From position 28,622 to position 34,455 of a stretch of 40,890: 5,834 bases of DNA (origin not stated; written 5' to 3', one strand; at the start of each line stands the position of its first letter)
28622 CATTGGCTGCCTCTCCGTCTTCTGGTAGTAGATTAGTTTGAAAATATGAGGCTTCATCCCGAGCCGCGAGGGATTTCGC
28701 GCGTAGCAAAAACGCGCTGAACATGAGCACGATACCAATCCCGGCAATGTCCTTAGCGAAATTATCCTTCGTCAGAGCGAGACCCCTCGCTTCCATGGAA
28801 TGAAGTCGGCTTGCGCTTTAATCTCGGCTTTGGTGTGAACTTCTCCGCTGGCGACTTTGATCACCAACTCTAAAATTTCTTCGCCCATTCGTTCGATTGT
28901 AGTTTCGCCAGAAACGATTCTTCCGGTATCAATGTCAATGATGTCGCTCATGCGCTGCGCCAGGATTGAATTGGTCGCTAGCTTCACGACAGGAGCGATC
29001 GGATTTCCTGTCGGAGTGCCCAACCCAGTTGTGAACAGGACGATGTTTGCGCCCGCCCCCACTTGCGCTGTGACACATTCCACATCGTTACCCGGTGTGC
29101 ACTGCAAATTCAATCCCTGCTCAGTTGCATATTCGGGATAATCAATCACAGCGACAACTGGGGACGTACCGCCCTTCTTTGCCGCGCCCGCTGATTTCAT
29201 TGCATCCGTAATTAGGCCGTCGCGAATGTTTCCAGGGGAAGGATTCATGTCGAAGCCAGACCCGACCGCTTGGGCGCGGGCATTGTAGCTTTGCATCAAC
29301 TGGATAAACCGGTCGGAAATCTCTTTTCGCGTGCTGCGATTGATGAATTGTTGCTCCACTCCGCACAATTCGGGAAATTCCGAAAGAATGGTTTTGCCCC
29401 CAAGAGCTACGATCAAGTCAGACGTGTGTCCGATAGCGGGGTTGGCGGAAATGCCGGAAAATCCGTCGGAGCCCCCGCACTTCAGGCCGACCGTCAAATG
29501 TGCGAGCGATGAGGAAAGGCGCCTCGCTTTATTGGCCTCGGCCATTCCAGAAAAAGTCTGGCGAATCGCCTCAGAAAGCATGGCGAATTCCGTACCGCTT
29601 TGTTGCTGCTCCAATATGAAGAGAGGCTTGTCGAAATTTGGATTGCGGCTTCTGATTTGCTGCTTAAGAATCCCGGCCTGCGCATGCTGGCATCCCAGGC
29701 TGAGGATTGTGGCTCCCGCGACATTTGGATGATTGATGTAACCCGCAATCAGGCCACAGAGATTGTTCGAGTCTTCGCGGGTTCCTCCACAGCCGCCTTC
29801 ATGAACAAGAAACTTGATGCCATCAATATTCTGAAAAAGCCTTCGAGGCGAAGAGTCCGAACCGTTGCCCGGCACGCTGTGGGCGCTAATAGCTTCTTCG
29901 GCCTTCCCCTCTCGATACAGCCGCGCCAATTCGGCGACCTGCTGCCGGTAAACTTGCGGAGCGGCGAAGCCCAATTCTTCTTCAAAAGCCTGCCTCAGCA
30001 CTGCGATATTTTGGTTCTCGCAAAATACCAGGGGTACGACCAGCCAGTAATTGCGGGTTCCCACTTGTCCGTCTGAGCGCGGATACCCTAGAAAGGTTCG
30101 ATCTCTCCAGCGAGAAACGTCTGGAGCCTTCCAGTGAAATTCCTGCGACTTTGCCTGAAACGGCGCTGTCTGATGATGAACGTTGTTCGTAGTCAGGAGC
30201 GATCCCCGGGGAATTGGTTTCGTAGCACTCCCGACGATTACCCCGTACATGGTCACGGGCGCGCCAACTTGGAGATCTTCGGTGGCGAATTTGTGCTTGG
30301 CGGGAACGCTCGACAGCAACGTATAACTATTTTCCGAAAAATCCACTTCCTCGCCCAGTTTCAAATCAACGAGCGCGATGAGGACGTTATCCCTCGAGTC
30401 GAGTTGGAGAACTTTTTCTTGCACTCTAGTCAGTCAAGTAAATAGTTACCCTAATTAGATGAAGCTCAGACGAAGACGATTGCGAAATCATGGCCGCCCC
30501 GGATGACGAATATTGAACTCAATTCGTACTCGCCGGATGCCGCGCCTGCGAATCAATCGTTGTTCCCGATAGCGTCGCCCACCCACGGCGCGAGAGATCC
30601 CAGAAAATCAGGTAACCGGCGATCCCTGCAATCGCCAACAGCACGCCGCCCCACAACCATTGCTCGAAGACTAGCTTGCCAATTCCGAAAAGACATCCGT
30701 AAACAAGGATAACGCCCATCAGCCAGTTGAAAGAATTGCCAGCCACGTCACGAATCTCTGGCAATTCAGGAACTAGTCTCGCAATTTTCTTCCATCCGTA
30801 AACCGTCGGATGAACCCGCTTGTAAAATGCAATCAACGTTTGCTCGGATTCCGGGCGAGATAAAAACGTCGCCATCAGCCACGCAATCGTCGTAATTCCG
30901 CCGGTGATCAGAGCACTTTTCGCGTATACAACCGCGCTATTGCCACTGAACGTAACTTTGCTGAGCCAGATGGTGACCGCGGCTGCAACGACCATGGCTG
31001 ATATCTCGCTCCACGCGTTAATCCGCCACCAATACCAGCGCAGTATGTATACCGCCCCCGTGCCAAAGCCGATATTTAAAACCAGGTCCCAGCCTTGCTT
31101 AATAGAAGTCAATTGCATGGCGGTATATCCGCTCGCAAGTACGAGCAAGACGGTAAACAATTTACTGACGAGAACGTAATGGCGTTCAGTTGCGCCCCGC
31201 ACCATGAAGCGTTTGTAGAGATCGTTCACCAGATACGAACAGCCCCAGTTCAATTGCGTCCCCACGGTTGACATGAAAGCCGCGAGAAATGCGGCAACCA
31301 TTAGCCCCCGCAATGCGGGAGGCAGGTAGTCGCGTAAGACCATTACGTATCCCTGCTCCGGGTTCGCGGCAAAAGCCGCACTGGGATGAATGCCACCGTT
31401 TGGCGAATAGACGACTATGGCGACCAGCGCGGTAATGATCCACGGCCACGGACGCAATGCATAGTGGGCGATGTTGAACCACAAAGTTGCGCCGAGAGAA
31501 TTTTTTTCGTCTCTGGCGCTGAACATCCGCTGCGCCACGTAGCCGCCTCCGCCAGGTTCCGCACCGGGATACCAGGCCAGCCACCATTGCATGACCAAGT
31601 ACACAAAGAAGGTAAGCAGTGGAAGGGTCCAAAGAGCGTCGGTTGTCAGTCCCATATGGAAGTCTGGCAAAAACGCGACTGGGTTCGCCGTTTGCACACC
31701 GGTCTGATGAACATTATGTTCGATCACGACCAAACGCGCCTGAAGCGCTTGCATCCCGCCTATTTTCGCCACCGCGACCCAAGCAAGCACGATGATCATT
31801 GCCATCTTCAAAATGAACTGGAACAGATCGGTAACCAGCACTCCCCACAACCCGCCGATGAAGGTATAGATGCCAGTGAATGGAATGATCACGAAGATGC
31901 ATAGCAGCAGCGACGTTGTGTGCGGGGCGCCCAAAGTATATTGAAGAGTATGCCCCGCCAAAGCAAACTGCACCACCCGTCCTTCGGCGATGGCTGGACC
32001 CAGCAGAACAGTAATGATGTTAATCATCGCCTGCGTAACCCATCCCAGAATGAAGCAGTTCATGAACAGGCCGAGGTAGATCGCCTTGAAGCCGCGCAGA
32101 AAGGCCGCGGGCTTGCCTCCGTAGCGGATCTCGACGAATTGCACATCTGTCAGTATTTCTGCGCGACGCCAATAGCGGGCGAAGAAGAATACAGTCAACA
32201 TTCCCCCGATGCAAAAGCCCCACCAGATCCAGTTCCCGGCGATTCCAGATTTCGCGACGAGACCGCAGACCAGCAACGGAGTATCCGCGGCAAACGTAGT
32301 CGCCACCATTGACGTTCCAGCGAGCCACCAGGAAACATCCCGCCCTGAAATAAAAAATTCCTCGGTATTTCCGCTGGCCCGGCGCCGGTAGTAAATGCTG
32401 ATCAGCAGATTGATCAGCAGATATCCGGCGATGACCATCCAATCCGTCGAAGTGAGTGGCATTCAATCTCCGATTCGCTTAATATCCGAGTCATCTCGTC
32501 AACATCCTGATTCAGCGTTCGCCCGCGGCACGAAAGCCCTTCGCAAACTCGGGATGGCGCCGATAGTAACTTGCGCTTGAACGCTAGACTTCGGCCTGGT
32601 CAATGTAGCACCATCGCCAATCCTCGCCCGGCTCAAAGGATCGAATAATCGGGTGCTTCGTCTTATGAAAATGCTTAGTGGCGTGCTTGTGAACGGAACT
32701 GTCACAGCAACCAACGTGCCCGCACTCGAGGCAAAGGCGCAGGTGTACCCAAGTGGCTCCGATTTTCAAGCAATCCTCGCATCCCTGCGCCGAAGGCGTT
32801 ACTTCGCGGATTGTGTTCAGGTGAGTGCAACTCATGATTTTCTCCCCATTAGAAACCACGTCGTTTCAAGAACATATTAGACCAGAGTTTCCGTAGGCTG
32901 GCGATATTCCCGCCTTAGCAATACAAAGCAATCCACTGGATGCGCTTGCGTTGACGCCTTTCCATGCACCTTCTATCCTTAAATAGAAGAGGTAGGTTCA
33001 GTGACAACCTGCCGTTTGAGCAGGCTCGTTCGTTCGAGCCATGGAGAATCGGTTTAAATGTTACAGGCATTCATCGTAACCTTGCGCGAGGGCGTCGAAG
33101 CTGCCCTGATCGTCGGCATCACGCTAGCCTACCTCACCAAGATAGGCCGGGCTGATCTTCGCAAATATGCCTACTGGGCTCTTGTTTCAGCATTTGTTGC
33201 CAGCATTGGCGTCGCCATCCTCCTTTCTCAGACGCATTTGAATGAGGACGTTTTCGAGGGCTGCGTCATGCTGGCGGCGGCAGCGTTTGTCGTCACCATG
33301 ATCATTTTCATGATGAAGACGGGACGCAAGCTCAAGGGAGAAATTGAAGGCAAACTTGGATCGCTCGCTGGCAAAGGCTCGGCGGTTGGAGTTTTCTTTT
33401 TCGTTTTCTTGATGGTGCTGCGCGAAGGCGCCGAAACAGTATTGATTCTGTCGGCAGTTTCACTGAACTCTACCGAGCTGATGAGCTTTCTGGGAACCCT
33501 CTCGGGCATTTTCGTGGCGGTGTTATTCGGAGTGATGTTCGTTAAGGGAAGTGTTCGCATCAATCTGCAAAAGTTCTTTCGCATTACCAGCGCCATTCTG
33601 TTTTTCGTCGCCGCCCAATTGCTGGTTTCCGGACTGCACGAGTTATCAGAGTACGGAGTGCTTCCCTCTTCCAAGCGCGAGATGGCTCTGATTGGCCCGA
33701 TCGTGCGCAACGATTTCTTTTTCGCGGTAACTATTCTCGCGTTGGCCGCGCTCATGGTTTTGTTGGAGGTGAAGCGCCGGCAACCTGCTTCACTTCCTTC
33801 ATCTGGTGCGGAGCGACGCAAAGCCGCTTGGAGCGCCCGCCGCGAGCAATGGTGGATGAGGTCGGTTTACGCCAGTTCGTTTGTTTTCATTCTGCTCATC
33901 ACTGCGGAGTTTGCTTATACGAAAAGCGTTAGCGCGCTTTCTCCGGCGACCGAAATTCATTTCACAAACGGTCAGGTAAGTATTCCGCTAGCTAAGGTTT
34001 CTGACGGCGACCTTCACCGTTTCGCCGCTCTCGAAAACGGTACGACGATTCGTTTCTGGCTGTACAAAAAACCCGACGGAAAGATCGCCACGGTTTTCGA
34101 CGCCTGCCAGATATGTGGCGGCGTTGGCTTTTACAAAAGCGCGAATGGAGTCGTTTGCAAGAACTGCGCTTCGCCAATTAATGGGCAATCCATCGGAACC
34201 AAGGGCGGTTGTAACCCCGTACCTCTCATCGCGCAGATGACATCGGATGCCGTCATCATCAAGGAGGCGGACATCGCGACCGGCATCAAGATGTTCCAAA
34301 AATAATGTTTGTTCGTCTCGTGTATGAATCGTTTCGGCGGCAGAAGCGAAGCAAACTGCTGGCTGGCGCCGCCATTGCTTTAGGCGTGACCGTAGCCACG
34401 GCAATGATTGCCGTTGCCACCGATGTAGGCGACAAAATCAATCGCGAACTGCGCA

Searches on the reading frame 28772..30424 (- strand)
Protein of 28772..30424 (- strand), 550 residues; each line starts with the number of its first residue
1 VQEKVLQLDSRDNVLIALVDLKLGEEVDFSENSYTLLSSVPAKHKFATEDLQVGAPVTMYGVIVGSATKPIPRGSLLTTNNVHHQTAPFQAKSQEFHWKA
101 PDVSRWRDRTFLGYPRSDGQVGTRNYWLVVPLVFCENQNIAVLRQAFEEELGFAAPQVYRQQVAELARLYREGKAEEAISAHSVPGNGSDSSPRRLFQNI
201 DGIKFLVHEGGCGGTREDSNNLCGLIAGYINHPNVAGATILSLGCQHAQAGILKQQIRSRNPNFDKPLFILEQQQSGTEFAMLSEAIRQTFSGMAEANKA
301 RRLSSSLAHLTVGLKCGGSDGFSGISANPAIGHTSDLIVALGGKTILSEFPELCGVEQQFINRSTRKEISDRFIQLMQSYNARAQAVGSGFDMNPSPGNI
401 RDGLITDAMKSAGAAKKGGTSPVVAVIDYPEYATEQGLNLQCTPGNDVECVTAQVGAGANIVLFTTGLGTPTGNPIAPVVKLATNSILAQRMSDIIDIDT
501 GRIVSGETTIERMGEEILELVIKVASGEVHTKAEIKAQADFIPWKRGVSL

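Call 50: search_protein_families(library=pfam, proteins=[window:28772-30424:-], max_evalue=0.00001)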
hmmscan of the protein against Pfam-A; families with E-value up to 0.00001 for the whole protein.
window:28772-30424:- (550 aa): 3 families
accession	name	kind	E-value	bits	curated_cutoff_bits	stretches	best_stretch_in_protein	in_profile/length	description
PF20629.2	GD_AH_C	-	1.4e-94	316.4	26.8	1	308-548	2-241/242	D-galactarate/Altronate dehydratase, C-terminal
PF04295.18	GD_AH_second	-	3.2e-36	124.8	27.3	1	113-298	1-136/136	D-galactarate dehydratase/Altronate hydrolase, second domain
PF08666.17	SAF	-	1.3e-06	29.2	21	1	12-82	1-62/63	SAF domain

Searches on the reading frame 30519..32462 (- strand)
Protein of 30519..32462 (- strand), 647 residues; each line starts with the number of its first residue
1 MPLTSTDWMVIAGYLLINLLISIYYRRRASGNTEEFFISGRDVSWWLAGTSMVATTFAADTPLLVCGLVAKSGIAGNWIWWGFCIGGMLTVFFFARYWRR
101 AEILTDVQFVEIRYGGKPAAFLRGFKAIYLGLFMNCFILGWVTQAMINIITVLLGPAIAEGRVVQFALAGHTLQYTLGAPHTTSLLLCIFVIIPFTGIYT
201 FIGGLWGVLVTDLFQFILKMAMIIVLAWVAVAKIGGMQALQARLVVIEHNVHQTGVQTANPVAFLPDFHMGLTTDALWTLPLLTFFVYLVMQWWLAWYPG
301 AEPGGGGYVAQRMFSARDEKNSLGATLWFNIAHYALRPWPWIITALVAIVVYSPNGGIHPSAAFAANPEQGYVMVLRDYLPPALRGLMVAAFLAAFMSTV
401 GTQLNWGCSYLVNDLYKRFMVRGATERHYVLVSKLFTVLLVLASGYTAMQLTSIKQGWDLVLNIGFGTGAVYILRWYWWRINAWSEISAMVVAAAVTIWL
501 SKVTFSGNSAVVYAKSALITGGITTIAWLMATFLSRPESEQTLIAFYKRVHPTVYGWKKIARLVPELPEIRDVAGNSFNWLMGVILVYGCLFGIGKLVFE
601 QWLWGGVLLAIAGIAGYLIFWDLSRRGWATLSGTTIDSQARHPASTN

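Call 50: search_protein_families(library=pfam, proteins=[window:30519-32462:-], max_evalue=0.00001)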
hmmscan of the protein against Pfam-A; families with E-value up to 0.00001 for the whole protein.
window:30519-32462:- (647 aa): 1 family
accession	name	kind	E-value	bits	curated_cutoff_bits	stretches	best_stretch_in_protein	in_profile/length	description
PF00474.23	SSF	-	1.5e-32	113.4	22.8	1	36-490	1-403/406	Sodium:solute symporter family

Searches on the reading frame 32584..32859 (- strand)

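Call 3: search_protein_families(library=pfam, proteins=[window:32584-32859:-], max_evalue=0.01)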
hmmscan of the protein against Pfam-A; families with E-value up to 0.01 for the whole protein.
window:32584-32859:- (91 aa): 1 family
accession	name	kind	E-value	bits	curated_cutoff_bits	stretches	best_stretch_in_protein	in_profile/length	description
PF02148.25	zf-UBP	-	7.8e-14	52.1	22.7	1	27-91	1-58/63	Zn-finger in ubiquitin-hydrolases and other protein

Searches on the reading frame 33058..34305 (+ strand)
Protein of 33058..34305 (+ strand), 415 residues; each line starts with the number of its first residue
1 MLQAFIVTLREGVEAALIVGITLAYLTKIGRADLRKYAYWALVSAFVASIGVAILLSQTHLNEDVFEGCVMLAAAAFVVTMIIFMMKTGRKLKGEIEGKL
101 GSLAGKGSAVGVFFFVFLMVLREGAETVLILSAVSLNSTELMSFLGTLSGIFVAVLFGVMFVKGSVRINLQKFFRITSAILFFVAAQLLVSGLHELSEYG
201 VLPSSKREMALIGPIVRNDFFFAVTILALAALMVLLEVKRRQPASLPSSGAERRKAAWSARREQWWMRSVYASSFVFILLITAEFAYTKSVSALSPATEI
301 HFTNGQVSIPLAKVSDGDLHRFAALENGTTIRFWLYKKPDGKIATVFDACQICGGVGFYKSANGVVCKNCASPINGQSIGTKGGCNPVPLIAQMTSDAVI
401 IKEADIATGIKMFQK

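Call 3: search_protein_families(library=pfam, proteins=[window:33058-34305:+], max_evalue=0.01)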
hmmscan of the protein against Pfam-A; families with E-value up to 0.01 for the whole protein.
window:33058-34305:+ (415 aa): 2 families
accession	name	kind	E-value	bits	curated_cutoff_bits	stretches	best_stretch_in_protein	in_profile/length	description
PF03239.20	FTR1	-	6.7e-38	131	25.3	1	1-200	1-213/284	Iron permease FTR1 family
PF10080.14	FtrD-like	-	1.1e-28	99.7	26.3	1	314-413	1-101/101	Membrane iron-sulfur containing protein FtrD-like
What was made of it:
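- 33058..34305 (+): FTR1/EfeU-type iron permease fused to a C-terminal DUF2318 (FtrD-like/FetA-like) Cys-rich domain. PF03239 E 6.7e-38 and PF10080 E 1.1e-28 (call 3).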

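Call 4: search_protein_families(library=ncbifam, proteins=[window:33058-34305:+], max_evalue=0.01)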
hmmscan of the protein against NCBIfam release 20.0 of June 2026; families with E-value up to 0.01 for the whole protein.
window:33058-34305:+ (415 aa): 2 families
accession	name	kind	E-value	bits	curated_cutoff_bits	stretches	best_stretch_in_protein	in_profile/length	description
NF041756.1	EfeU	equivalog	1.9e-45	155.5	255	1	5-222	1-223/257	iron uptake transporter permease EfeU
TIGR00145.1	TIGR00145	subfamily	6e-39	134.3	303.8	1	1-203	4-212/282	EfeU/Ftr1 family ferrous iron transporter subunit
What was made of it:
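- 33058..34305 (+): NCBIfam EfeU E 1.9e-45 (call 4).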
